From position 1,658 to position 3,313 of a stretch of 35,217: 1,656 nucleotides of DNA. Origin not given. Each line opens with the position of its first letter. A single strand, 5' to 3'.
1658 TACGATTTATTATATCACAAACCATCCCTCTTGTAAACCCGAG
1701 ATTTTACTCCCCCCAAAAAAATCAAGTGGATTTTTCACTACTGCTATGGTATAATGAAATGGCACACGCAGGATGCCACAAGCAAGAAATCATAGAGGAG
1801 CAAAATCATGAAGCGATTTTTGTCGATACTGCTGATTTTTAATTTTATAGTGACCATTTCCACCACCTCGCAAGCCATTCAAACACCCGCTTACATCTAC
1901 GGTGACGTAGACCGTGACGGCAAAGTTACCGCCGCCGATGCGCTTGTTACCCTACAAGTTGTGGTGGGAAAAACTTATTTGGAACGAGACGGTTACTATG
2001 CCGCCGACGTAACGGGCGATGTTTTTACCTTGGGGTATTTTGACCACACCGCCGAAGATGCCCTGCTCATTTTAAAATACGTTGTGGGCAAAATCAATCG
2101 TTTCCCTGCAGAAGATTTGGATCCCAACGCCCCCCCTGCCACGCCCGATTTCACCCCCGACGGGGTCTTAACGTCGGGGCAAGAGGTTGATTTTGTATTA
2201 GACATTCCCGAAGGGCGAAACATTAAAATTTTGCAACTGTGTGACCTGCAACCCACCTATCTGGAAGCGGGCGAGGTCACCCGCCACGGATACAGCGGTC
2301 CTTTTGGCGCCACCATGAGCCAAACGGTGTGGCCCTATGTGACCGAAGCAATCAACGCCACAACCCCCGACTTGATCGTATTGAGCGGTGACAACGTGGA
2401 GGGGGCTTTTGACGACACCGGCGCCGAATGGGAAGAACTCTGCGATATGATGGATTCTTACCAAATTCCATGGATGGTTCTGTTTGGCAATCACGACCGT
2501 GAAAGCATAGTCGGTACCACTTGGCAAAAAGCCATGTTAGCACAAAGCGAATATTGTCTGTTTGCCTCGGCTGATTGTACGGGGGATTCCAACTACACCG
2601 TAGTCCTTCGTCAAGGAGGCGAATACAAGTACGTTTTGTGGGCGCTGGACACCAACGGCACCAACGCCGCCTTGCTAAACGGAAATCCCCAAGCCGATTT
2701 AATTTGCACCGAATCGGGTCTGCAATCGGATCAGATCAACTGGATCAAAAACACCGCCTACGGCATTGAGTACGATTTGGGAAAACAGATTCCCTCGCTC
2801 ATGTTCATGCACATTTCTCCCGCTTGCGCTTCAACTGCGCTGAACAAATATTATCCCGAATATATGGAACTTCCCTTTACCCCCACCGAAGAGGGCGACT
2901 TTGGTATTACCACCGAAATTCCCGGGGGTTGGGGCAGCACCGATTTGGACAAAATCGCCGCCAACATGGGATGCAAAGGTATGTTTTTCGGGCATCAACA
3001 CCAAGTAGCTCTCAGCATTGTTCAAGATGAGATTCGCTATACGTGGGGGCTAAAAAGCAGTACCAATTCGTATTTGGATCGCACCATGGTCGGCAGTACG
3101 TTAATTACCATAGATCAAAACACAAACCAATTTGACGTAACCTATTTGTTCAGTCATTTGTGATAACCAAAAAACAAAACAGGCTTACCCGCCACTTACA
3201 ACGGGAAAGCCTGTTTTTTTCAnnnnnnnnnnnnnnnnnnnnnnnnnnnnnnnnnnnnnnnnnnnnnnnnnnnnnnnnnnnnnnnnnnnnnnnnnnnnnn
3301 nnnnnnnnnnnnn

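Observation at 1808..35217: Locus-level hypothesis: a dockerin-displayed system for a phosphorylated mannose/GlcNAc-containing glycan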

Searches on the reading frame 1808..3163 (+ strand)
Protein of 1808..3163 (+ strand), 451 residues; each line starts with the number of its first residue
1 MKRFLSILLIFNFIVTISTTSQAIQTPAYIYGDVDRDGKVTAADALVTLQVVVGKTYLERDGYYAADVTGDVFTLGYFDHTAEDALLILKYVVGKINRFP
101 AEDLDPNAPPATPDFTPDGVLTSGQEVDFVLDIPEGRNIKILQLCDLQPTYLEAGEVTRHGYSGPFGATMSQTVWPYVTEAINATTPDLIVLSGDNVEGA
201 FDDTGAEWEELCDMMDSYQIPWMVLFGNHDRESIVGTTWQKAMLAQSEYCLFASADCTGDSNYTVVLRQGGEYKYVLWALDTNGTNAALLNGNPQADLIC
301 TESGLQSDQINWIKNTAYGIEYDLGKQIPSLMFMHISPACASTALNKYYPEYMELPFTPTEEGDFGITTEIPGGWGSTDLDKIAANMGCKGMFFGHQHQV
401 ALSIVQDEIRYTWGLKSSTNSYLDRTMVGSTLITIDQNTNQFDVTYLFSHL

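Call 6: search_protein_families(library=pfam, proteins=[window:1808-3163:+], max_evalue=0.01)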
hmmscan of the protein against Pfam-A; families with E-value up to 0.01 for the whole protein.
window:1808-3163:+ (451 aa): 2 families
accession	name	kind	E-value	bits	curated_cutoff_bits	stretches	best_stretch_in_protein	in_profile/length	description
PF00149.33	Metallophos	-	3.9e-09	37.7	21.5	1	180-399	23-190/191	Calcineurin-like phosphoesterase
PF00404.24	Dockerin_1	-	2e-05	25.2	22.9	1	31-71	1-41/57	Dockerin type I domain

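Call 15: search_protein_families(library=ncbifam, proteins=[window:1808-3163:+], max_evalue=0.001)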
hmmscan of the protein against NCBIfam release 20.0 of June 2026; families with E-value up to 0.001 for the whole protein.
window:1808-3163:+ (451 aa): 1 family
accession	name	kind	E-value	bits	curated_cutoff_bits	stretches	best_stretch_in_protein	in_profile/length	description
TIGR04123.1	P_estr_lig_assc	hypoth_equivalog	0.00069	19.1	150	0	177-240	55-119/207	ligase-associated DNA damage response endonuclease PdeM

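Call 27: find_encoding_contigs(protein=window:1808-3163:+, flank=10000, max_places=4)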
Protein window:1808-3163:+ (451 aa): 5 contigs read that carry it; 4 places shown.
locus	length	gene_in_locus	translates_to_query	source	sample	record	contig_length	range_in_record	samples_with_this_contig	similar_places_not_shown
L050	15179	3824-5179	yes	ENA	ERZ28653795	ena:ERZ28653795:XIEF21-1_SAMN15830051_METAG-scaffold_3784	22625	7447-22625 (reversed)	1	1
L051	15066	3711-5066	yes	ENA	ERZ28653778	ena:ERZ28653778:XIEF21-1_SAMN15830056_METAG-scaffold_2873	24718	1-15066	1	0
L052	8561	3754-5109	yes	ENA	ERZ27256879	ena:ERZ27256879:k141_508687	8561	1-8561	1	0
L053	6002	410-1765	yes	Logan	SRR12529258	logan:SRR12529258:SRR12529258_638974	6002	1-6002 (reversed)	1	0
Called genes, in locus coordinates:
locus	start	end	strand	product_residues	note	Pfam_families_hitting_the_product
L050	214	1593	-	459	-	PF00404:Dockerin_1 (weak)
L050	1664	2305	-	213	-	PF00849:PseudoU_synth_2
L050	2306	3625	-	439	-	PF01554:MatE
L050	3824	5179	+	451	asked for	PF00404:Dockerin_1 (faint), PF00149:Metallophos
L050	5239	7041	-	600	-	PF00664:ABC_membrane, PF00005:ABC_tran, PF02463:SMC_N (weak)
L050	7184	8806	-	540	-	PF16126:DUF4838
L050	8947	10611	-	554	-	PF02878:PGM_PMM_I, PF02879:PGM_PMM_II, PF02880:PGM_PMM_III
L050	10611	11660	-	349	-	PF04041:Glyco_hydro_130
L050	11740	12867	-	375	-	-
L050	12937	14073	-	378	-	-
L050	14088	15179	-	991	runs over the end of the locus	PF00404:Dockerin_1, PF03372:Exo_endo_phos, PF23226:Exo_endo_phos_PGAP2IP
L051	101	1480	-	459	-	PF00404:Dockerin_1 (weak)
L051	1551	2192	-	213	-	PF00849:PseudoU_synth_2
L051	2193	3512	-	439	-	PF01554:MatE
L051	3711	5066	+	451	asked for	PF00404:Dockerin_1 (faint), PF00149:Metallophos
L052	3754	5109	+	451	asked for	PF00404:Dockerin_1 (faint), PF00149:Metallophos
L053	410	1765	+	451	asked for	PF00404:Dockerin_1 (faint), PF00149:Metallophos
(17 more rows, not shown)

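Call 33: search_solved_structures(query=window:1808-3163:+, max_evalue=1)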
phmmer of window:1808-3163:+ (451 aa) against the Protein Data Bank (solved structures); distinct sequences matched with E-value up to 1: 4.
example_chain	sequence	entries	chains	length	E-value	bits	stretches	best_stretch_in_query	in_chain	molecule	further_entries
4uyp_B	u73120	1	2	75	4.3e-06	29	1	29-104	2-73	Cellulosomal scaffoldin adaptor protein B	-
4uyq_B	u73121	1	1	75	1.3e-05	27.4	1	29-104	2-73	Cellulosomal scaffoldin adaptor protein B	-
8x39_A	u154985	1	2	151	0.00056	22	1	12-101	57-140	Serine protease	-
8x3a_A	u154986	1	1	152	0.00057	22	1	12-101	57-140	Serine protease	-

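Call 92: search_protein_families(library=pfam, proteins=[L050:214-1593:-], max_evalue=0.001)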
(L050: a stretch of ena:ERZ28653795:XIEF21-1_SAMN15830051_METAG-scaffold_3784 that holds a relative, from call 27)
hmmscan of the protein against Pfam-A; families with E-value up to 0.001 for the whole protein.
L050:214-1593:- (459 aa): 1 family
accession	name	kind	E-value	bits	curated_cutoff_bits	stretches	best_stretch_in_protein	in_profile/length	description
PF00404.24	Dockerin_1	-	8.8e-07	29.5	22.9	1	390-438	2-50/57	Dockerin type I domain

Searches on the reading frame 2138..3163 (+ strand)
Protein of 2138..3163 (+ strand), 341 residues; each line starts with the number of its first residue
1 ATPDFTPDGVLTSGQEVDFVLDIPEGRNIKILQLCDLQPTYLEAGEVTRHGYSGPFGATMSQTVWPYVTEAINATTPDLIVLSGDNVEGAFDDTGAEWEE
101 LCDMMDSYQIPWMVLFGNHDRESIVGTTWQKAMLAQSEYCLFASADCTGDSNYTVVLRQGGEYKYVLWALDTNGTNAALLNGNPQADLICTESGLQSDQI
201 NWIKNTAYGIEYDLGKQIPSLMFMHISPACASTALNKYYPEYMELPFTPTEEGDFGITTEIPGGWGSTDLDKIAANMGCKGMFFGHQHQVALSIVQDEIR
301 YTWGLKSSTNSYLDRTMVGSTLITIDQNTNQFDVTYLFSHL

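Call 62: search_protein_representatives(protein=window:2138-3163:+)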
Query: 341 residues. Proteins with E-value up to 0.001 (for the whole library): 1457; up to 1e-10: 525; up to 1e-30: 224. The best 150 are listed.
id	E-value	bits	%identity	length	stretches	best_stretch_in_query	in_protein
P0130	2.4e-117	408.5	54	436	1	3-340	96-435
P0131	6.2e-107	374.3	50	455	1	3-341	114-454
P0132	2.6e-95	336.0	47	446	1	11-341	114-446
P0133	9.2e-86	304.6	36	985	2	17-310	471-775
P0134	6.5e-77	275.5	45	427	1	13-340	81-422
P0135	1.0e-70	255.1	39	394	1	16-337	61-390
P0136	3.6e-68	246.8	45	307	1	62-337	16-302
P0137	4.2e-68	246.6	31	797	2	17-315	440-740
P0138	2.2e-67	244.2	44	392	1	17-341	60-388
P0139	1.1e-63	232.1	73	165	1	202-341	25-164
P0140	3.9e-62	226.9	41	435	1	6-339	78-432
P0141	1.8e-61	224.7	39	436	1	17-339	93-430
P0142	1.1e-59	218.8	41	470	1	12-340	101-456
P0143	1.0e-56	209.2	38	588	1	11-339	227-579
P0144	5.5e-56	206.7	44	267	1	98-341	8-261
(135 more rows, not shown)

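Call 64: search_protein_families(library=pfam, alignment_id=A4, max_evalue=0.0001)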
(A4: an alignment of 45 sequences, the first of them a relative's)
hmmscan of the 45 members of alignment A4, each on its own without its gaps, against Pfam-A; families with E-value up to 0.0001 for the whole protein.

A. member 1, P0133 (985 aa): 1 family
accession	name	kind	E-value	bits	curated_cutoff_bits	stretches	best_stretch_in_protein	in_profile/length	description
PF00149.33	Metallophos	-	9.6e-24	85.3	21.5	2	485-754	3-190/191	Calcineurin-like phosphoesterase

B. families by the number of members that match (of 45 scanned): 12 families
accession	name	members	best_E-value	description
PF00149.33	Metallophos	45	9.6e-24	Calcineurin-like phosphoesterase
PF00404.24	Dockerin_1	7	5.1e-11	Dockerin type I domain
PF02368.24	Big_2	5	1.7e-15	Bacterial Ig-like domain (group 2)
PF02018.23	CBM_4_9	2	1.5e-08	Carbohydrate binding domain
PF09479.16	Flg_new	2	4e-05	Listeria-Bacteroides repeat domain (List_Bact_rpt)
PF13205.12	Big_5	1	1.7e-15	Bacterial Ig-like domain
PF22359.2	Big-like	1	2.9e-14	Bacterial Ig-like domain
PF22633.2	F5_F8_type_C_2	1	2.6e-11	NedA-like, galactose-binding domain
PF20578.4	aBig_2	1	2.4e-08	Atrophied bacterial Ig domain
PF00754.31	F5_F8_type_C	1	6.7e-07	F5/8 type C domain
PF07668.16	MpPF1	1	1.5e-05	M penetrans paralogue family 1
PF22416.2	Lmo2445-like_C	1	6.8e-05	Lmo2445-like, C-terminal domain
